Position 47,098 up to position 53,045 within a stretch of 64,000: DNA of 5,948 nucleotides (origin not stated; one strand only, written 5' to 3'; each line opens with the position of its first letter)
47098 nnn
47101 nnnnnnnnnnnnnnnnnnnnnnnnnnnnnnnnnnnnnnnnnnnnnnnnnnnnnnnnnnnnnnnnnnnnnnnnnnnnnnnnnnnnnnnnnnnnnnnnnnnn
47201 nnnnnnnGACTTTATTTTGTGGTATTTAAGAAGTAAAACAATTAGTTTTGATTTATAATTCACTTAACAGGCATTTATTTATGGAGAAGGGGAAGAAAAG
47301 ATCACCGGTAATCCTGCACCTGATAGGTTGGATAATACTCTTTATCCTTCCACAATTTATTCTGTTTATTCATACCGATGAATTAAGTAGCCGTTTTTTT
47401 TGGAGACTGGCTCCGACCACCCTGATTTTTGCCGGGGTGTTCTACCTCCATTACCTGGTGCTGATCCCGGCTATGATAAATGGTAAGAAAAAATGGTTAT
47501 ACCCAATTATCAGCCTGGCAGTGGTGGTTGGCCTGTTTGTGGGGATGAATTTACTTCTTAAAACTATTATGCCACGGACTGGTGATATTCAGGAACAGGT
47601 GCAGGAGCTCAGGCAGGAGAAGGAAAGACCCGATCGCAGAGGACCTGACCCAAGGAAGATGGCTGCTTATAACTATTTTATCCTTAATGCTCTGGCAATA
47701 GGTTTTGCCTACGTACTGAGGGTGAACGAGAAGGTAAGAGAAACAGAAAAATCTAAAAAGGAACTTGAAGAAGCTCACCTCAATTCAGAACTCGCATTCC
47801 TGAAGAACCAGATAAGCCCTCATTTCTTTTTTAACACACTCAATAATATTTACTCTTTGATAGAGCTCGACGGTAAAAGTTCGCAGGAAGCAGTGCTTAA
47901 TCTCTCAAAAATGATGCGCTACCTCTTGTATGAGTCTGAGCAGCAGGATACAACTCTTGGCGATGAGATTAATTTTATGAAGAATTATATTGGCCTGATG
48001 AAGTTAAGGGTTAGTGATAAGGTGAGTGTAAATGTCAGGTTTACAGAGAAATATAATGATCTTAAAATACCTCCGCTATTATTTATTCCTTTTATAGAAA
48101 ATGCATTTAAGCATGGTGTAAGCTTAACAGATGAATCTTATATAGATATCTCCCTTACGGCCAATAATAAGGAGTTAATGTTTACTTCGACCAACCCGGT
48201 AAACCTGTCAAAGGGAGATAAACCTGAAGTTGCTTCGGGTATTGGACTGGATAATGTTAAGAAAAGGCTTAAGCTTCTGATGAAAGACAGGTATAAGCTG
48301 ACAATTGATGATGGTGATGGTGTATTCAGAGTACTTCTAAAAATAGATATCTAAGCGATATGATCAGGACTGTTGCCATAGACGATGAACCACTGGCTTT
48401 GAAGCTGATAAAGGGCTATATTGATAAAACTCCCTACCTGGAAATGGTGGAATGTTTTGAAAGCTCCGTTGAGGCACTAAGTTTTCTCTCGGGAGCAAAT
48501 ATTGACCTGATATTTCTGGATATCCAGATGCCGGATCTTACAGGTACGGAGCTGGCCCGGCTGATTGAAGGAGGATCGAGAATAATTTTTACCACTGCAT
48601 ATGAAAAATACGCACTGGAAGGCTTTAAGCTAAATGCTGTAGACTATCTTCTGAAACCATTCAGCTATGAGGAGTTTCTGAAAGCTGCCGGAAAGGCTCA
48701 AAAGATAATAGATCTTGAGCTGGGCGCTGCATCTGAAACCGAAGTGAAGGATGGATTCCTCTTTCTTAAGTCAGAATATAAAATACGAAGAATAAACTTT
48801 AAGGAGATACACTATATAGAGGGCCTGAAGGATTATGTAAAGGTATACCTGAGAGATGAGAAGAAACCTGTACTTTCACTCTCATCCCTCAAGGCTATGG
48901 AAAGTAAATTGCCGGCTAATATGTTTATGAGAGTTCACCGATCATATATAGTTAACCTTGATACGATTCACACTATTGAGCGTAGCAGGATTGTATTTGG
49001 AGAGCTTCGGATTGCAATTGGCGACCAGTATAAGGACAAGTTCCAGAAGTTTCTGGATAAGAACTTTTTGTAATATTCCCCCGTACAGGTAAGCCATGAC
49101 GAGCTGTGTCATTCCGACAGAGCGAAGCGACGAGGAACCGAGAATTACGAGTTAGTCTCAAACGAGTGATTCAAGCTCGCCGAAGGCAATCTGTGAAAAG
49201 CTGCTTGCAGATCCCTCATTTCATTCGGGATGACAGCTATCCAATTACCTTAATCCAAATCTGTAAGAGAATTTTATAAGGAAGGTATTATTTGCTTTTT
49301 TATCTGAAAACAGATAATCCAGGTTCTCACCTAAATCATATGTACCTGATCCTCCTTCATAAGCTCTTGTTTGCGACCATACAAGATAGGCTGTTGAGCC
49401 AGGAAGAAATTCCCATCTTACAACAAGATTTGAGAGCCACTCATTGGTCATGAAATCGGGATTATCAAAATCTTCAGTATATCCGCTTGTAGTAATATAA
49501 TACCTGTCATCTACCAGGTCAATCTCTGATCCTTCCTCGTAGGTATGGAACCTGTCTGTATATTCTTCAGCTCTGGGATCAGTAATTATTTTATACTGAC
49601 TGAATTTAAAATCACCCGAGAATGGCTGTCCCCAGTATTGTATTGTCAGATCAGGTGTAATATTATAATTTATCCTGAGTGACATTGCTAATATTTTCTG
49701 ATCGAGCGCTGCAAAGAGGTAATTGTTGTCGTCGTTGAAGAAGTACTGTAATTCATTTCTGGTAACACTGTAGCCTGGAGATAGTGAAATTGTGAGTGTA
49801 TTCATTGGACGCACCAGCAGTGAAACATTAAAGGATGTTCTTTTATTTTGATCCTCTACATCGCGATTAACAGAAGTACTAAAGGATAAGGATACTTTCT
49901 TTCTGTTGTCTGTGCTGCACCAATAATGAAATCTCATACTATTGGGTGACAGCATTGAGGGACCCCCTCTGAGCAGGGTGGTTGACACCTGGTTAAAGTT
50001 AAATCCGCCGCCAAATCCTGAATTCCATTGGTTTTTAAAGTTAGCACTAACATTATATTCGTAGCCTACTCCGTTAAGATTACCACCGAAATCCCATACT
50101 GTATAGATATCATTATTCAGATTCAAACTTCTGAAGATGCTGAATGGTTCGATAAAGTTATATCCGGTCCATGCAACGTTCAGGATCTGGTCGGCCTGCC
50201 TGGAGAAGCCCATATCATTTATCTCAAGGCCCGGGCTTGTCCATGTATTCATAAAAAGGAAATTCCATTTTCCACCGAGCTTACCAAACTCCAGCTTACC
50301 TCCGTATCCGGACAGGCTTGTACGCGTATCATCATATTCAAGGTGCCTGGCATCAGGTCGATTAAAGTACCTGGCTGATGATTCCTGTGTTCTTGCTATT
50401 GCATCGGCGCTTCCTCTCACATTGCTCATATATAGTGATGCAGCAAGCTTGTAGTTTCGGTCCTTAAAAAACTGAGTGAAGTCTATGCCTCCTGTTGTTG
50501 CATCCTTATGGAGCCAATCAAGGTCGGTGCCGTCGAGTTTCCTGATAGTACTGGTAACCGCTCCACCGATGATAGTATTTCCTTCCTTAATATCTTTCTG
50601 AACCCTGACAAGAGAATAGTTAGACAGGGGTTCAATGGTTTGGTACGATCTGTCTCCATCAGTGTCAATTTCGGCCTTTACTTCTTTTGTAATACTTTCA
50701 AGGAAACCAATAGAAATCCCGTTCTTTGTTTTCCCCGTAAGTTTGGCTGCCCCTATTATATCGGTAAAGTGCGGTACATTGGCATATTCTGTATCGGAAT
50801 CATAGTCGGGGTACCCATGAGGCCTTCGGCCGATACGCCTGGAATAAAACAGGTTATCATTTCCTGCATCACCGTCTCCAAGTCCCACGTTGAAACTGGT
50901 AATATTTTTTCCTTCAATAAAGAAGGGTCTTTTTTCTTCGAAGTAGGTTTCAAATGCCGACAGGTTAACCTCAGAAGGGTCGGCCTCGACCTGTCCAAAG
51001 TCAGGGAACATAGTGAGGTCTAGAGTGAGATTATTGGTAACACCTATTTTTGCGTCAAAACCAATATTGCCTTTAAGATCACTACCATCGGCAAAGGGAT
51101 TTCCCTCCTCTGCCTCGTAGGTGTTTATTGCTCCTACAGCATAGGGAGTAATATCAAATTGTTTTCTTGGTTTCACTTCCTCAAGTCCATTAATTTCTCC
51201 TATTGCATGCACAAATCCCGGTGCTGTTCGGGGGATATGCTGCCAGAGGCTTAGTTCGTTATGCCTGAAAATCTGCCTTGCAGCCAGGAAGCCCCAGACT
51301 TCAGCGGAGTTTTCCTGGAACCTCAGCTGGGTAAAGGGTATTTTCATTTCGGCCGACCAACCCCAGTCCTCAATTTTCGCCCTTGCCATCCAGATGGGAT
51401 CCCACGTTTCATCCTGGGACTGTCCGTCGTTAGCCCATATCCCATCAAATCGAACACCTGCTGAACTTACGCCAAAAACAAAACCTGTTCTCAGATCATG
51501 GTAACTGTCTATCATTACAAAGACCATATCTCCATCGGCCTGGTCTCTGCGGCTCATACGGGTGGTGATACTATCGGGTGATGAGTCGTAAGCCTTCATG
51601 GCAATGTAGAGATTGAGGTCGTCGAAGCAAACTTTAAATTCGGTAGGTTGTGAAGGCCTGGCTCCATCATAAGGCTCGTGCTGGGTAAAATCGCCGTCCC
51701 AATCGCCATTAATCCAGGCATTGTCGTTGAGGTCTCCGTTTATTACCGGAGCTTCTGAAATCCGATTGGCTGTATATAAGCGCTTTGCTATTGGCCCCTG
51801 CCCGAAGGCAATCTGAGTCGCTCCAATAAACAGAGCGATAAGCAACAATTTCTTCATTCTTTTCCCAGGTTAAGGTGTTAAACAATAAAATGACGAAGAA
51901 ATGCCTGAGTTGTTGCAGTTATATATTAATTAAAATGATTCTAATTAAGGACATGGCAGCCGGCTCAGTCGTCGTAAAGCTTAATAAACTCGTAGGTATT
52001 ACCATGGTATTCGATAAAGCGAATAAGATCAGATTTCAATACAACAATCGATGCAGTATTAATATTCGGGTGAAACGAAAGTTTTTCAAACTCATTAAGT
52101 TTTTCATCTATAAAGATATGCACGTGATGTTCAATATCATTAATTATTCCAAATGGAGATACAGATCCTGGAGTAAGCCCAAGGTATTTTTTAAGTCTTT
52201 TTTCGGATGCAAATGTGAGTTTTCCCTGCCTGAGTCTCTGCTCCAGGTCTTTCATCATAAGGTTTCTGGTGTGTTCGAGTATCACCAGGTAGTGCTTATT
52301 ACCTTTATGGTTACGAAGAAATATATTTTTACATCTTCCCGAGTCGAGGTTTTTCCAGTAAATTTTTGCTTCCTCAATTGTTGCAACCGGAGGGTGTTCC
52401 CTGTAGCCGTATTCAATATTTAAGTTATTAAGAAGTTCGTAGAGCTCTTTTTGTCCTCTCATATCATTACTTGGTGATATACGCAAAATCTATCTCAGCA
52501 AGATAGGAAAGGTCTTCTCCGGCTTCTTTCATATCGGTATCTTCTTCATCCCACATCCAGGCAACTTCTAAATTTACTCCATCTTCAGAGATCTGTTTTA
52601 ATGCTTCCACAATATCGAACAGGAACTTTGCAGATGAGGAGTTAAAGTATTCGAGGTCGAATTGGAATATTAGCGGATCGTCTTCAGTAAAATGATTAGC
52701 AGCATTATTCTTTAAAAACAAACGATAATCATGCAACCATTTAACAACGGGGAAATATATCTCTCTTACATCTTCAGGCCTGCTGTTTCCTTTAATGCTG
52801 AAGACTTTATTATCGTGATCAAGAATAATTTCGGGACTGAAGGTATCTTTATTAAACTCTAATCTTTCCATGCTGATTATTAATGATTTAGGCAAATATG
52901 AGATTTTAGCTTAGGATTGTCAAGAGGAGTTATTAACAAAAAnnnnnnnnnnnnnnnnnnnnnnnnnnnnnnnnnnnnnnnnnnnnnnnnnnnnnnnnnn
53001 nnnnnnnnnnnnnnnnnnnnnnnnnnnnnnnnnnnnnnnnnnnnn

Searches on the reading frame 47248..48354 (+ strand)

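Call 71: search_protein_families(library=pfam, proteins=[window:47248-48354:+], max_evalue=0.00001)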
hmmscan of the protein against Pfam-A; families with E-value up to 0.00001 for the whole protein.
window:47248-48354:+ (368 aa): 1 family
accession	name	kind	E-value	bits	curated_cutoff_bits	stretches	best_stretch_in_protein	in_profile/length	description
PF06580.19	His_kinase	-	2.8e-25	88.8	25.2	1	181-258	2-80/81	Histidine kinase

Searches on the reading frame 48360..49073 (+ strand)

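Call 71: search_protein_families(library=pfam, proteins=[window:48360-49073:+], max_evalue=0.00001)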
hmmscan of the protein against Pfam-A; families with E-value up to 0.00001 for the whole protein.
window:48360-49073:+ (237 aa): 2 families
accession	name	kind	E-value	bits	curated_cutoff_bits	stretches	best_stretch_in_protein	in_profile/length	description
PF00072.30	Response_reg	-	2.7e-19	69.8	30.2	1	7-109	4-109/111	Response regulator receiver domain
PF04397.21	LytTR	-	4.1e-18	65.8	22.6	1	141-232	2-97/98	LytTr DNA-binding domain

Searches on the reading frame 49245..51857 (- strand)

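Call 71: search_protein_families(library=pfam, proteins=[window:49245-51857:-], max_evalue=0.00001)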
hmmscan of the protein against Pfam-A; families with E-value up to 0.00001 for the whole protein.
window:49245-51857:- (870 aa): 1 family
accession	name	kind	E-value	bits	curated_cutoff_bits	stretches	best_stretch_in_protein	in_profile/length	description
PF19313.5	DUF5916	-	4.4e-78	263.9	22.6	1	236-865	7-561/572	Domain of unknown function (DUF5916)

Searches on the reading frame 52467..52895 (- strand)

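Call 71: search_protein_families(library=pfam, proteins=[window:52467-52895:-], max_evalue=0.00001)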
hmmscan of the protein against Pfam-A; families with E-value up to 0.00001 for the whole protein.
window:52467-52895:- (142 aa): 1 family
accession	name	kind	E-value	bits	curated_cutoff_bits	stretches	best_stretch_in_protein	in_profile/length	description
PF09345.15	SiaC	-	5.7e-29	100.7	24.5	1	17-140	4-118/120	SiaC family regulatory phosphoprotein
